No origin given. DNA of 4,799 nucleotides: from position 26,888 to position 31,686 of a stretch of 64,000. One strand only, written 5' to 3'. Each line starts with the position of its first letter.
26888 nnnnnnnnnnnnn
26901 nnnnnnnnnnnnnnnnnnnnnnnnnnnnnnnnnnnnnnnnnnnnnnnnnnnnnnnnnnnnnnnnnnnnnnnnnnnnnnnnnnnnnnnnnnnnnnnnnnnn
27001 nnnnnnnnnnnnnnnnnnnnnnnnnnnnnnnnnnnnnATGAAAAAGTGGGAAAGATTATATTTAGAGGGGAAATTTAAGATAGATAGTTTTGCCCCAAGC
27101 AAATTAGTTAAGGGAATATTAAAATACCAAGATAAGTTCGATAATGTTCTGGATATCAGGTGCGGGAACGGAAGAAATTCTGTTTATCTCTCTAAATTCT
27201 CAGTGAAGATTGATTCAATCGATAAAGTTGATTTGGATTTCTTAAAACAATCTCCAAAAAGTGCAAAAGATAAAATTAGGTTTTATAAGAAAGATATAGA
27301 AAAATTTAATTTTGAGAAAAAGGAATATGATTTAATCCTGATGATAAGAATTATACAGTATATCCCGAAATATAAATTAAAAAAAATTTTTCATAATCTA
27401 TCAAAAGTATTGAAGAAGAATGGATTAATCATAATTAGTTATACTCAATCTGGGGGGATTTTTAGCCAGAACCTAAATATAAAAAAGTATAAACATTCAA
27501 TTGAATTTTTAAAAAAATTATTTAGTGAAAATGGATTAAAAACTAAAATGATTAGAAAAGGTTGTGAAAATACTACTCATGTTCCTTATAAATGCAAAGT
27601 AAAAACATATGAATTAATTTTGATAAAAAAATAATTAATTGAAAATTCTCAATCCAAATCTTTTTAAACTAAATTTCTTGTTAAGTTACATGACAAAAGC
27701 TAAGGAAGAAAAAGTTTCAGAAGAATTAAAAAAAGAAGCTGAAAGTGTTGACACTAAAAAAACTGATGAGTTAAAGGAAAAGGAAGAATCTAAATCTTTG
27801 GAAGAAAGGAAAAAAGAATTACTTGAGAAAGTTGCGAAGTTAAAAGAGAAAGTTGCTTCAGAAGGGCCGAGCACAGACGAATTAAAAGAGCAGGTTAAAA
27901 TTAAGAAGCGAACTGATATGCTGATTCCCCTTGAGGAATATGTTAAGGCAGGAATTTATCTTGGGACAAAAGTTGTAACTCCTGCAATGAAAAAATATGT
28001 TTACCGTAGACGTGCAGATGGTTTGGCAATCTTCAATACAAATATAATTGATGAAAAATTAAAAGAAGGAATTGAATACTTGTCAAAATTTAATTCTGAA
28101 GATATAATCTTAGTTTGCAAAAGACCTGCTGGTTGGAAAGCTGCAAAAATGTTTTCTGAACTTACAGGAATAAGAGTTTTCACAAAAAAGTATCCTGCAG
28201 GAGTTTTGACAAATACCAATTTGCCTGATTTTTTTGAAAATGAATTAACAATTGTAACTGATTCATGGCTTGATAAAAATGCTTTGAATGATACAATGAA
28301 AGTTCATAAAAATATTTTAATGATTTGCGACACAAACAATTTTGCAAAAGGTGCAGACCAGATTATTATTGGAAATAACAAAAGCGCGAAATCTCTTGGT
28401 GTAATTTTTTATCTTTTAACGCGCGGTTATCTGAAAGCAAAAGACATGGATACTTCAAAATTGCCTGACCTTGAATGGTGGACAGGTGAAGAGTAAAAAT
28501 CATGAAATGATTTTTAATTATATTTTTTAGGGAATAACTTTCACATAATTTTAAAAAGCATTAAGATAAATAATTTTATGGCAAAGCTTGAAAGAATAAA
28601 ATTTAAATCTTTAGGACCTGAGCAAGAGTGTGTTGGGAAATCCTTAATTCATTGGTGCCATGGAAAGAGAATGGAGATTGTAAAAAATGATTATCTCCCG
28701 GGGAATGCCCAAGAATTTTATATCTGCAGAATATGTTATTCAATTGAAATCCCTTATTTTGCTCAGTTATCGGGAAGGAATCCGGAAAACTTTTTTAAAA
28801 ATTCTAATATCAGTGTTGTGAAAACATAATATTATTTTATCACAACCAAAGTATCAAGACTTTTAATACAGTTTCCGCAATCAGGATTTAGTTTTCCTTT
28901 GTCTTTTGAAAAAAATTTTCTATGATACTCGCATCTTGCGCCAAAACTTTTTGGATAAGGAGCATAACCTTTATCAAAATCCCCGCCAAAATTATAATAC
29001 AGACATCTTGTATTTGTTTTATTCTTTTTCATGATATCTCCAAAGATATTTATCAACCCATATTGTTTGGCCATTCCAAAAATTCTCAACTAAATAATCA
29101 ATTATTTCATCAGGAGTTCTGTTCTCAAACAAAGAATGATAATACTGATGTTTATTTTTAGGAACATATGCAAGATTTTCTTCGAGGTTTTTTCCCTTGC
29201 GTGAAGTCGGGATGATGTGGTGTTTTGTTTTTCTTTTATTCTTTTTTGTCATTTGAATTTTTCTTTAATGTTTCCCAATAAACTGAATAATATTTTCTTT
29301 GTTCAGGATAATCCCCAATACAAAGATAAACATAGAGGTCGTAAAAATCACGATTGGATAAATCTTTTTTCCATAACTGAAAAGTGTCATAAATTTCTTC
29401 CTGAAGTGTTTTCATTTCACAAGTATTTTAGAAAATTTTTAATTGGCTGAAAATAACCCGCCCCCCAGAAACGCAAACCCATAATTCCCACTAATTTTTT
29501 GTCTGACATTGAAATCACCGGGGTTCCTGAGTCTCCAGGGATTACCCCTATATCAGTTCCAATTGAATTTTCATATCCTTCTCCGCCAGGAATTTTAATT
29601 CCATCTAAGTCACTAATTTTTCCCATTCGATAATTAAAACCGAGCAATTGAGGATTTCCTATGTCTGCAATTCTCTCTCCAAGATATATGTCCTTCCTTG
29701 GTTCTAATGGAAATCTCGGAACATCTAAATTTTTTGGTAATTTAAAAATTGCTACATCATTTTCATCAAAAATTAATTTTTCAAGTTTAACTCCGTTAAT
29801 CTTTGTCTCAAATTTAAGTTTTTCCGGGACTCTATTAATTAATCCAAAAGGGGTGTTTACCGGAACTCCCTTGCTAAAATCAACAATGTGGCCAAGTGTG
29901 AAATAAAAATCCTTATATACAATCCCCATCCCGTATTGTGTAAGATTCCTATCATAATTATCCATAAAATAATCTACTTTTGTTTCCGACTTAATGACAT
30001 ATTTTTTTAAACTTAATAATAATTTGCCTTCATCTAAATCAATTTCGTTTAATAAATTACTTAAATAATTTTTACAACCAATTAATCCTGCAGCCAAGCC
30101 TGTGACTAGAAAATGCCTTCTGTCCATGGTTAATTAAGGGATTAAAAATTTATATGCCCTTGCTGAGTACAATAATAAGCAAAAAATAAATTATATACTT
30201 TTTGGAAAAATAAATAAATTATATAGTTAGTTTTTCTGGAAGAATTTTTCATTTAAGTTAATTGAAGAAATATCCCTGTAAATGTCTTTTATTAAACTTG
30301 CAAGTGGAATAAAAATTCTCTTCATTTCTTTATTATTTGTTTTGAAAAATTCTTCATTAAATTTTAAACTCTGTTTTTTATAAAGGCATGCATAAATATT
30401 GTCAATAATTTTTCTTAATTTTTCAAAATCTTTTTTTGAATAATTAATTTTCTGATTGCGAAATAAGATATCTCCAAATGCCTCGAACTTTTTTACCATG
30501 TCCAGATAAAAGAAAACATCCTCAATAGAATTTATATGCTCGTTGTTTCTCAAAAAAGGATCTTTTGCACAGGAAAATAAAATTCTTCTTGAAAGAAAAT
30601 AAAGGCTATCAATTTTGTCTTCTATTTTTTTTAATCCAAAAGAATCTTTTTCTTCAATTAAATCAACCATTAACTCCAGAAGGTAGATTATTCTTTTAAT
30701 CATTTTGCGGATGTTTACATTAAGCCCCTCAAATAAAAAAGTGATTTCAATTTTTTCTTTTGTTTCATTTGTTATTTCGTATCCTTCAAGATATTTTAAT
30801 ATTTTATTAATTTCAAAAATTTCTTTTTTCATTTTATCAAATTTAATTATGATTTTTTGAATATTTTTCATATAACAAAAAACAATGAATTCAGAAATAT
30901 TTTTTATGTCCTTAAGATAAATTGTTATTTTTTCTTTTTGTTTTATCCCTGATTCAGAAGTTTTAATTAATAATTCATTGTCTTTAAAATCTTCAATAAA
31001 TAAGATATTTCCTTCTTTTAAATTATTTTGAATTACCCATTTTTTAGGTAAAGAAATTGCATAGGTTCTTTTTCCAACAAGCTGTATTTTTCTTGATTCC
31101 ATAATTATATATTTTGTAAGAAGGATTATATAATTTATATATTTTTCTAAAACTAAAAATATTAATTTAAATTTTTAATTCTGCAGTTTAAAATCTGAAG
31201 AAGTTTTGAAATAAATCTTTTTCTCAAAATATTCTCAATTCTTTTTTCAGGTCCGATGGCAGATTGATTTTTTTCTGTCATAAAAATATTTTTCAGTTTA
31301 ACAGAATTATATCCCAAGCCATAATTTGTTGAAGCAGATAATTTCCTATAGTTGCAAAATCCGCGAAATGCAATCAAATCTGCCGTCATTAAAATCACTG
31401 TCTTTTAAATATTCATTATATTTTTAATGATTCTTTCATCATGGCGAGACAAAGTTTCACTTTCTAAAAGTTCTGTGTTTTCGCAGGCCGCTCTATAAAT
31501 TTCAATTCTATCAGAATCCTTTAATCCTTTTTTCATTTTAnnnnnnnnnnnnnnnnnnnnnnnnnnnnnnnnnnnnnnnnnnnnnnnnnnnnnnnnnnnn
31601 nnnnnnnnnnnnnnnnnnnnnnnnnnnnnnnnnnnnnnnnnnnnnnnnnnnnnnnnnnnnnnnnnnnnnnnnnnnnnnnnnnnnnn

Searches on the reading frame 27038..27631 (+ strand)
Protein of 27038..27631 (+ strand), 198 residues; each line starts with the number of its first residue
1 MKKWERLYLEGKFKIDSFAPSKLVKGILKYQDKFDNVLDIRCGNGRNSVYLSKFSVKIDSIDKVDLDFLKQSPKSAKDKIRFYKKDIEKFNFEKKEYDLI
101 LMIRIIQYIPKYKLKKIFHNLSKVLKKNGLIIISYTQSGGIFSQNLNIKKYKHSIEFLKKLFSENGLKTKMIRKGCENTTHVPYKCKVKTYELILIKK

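Call 9: search_protein_families(library=pfam, proteins=[window:27038-27631:+], max_evalue=0.01)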
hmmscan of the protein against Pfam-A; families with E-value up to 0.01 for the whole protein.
window:27038-27631:+ (198 aa): 11 families
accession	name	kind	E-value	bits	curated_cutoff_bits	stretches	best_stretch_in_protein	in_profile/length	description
PF13649.12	Methyltransf_25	-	2.4e-12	47.8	27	1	37-129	1-97/97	Methyltransferase domain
PF03848.20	TehB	-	2.5e-10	40.5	20.4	1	36-133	33-132/193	Tellurite resistance protein TehB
PF13489.12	Methyltransf_23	-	5.8e-10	39.6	27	1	22-139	11-122/164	Methyltransferase domain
PF08241.18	Methyltransf_11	-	9.9e-10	39.4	21.2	1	38-133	1-95/95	Methyltransferase domain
PF13847.12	Methyltransf_31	-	1.5e-09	38.2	27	1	35-143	5-114/145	Methyltransferase domain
PF05891.18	Methyltransf_PK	-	2.5e-07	30.9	27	1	23-169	45-196/218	AdoMet dependent proline di-methyltransferase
PF08242.18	Methyltransf_12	-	4.5e-06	27.7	30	1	38-131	1-98/98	Methyltransferase domain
PF05401.17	NodS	-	1.7e-05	25.2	24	1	33-134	43-145/201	Nodulation protein S (NodS)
PF05175.20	MTS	-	0.0018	18.4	23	1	31-133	30-138/170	Methyltransferase small domain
PF02353.26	CMAS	-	0.0037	17.1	27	1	35-135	64-166/273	Mycolic acid cyclopropane synthetase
PF01209.24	Ubie_methyltran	-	0.0086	15.9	20.1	0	35-145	49-163/233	ubiE/COQ5 methyltransferase family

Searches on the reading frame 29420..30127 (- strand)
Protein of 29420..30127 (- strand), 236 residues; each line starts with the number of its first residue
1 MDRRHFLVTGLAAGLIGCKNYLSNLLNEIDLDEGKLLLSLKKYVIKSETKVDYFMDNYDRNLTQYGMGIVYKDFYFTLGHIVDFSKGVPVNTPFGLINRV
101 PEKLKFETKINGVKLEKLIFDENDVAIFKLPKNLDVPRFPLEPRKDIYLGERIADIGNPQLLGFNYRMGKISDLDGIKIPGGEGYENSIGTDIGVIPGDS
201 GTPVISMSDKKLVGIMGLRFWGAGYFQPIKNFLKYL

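Call 3: search_protein_families(library=pfam, proteins=[window:29420-30127:-], max_evalue=0.1)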
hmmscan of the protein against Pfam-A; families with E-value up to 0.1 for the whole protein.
window:29420-30127:- (236 aa): 2 families
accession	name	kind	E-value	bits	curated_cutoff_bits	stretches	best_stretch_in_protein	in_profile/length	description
PF13365.12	Trypsin_2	-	8.5e-11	43.2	27.6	1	75-215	12-144/144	Trypsin-like peptidase domain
PF00089.32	Trypsin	-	0.027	14.7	20.6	1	121-217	83-196/220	Trypsin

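Call 49: search_protein_families(library=padloc, proteins=[window:29420-30127:-], max_evalue=0.01)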
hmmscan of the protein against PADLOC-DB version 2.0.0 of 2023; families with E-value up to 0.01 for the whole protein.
window:29420-30127:- (236 aa): 1 family
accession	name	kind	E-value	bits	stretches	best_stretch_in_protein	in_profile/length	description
PDLC02960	RT-Protease_XI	-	0.0053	13.8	1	65-216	349-483/506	single gene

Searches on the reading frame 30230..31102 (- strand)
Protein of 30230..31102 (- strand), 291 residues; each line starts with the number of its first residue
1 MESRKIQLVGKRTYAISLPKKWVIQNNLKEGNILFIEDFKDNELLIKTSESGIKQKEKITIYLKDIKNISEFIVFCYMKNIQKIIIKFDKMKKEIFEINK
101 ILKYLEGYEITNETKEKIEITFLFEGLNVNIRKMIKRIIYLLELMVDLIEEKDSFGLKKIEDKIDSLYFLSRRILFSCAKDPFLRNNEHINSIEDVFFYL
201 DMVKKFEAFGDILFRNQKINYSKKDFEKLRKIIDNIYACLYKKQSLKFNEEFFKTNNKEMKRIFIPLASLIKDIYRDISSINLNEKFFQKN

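Call 3: search_protein_families(library=pfam, proteins=[window:30230-31102:-], max_evalue=0.1)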
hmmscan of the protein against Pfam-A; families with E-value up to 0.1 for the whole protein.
window:30230-31102:- (291 aa): 2 families
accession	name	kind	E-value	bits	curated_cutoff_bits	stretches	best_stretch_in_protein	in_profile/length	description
PF04014.23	MazE_antitoxin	-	4.3e-09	36.6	24.7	1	9-49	3-43/48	Antidote-toxin recognition MazE, bacterial antitoxin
PF01895.24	PhoU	-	0.019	15.7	23.5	1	131-212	1-81/89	PhoU domain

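Call 4: search_protein_families(library=ncbifam, proteins=[window:30230-31102:-], max_evalue=0.1)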
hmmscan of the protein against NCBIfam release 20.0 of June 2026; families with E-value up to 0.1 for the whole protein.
window:30230-31102:- (291 aa): 1 family
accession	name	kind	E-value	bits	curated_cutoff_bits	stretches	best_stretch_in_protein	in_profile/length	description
TIGR01439.1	lp_hng_hel_AbrB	domain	0.0026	17.4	28.3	1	14-48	8-42/44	transcriptional regulator, AbrB family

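Call 49: search_protein_families(library=padloc, proteins=[window:30230-31102:-], max_evalue=0.01)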
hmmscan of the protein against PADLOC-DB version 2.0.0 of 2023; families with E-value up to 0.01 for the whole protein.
window:30230-31102:- (291 aa): 0 families

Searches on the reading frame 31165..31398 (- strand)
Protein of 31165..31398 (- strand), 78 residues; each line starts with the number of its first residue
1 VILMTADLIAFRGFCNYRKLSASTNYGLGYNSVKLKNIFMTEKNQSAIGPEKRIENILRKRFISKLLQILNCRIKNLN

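Call 3: search_protein_families(library=pfam, proteins=[window:31165-31398:-], max_evalue=0.1)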
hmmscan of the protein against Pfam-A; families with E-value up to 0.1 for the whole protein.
window:31165-31398:- (78 aa): 0 families

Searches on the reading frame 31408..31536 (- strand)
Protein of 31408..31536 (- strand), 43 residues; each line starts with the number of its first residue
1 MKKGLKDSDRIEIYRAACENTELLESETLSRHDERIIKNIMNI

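Call 3: search_protein_families(library=pfam, proteins=[window:31408-31536:-], max_evalue=0.1)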
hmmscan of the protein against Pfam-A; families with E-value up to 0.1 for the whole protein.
window:31408-31536:- (43 aa): 2 families
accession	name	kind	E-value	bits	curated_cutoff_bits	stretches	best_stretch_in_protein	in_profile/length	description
PF03658.20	Ub-RnfH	-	0.015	16.1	23.7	1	3-16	60-73/83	RnfH family Ubiquitin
PF21528.2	CC2D1A-B_DM14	-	0.09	13.3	24.6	0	9-40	3-34/56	Coiled-coil and C2 domain-containing protein 1, DM14 domain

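Call 4: search_protein_families(library=ncbifam, proteins=[window:31408-31536:-], max_evalue=0.1)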
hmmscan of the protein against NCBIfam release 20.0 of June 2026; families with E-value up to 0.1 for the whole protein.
window:31408-31536:- (43 aa): 0 families
